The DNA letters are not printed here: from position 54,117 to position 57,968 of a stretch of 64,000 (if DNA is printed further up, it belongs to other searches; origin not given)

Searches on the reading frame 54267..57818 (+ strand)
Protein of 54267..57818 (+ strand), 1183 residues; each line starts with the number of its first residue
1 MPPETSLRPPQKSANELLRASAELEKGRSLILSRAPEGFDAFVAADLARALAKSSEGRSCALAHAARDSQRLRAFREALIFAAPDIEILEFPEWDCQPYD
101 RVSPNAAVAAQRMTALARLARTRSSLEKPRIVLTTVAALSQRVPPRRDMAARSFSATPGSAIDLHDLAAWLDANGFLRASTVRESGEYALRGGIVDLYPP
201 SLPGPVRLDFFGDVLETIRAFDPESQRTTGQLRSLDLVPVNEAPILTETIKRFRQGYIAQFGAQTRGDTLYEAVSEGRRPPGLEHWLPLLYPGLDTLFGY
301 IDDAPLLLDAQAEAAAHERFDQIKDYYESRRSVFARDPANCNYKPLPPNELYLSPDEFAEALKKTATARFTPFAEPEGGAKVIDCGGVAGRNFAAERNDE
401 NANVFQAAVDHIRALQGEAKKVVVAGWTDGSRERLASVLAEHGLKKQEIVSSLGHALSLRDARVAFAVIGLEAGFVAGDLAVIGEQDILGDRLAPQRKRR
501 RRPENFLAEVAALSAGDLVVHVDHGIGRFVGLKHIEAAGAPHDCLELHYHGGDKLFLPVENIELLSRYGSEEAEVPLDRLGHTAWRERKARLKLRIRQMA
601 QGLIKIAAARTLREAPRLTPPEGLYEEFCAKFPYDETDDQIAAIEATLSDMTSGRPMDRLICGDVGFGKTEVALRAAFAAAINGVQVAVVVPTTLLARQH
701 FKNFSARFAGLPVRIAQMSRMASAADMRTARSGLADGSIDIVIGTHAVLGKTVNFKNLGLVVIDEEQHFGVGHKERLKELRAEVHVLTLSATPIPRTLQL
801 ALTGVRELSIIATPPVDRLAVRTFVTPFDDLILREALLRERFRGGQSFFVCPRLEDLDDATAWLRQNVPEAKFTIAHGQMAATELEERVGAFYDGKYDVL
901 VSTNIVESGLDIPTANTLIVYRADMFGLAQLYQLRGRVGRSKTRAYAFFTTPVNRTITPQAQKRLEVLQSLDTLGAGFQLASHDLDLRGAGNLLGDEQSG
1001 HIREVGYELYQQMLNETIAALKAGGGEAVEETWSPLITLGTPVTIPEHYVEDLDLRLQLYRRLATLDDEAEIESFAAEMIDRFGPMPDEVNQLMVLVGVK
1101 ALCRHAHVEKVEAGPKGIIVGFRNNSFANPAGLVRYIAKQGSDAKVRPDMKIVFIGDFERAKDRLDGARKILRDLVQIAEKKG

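Call 22: search_protein_families(library=pfam, proteins=[window:54267-57818:+], max_evalue=0.0001)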
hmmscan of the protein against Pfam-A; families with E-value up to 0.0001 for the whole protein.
window:54267-57818:+ (1183 aa): 6 families
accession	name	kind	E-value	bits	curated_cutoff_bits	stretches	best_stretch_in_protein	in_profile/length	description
PF03461.20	TRCF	-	1.7e-25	89.7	25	1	1040-1131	2-93/95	TRCF domain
PF00270.35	DEAD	-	8.9e-24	84.5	26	1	637-799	1-165/167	DEAD/DEAH box helicase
PF00271.37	Helicase_C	-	1.2e-19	71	23.5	1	836-941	9-109/110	Helicase conserved C-terminal domain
PF02559.22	CarD_TRCF_RID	-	5.8e-19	68.4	23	1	513-568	1-56/57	CarD-like/TRCF RID domain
PF17757.6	UvrB_inter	-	1.9e-16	60.4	22.9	1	157-241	4-89/91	UvrB interaction domain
PF04851.21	ResIII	-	1.1e-07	32.3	22.5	1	638-793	6-162/164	Type III restriction enzyme, res subunit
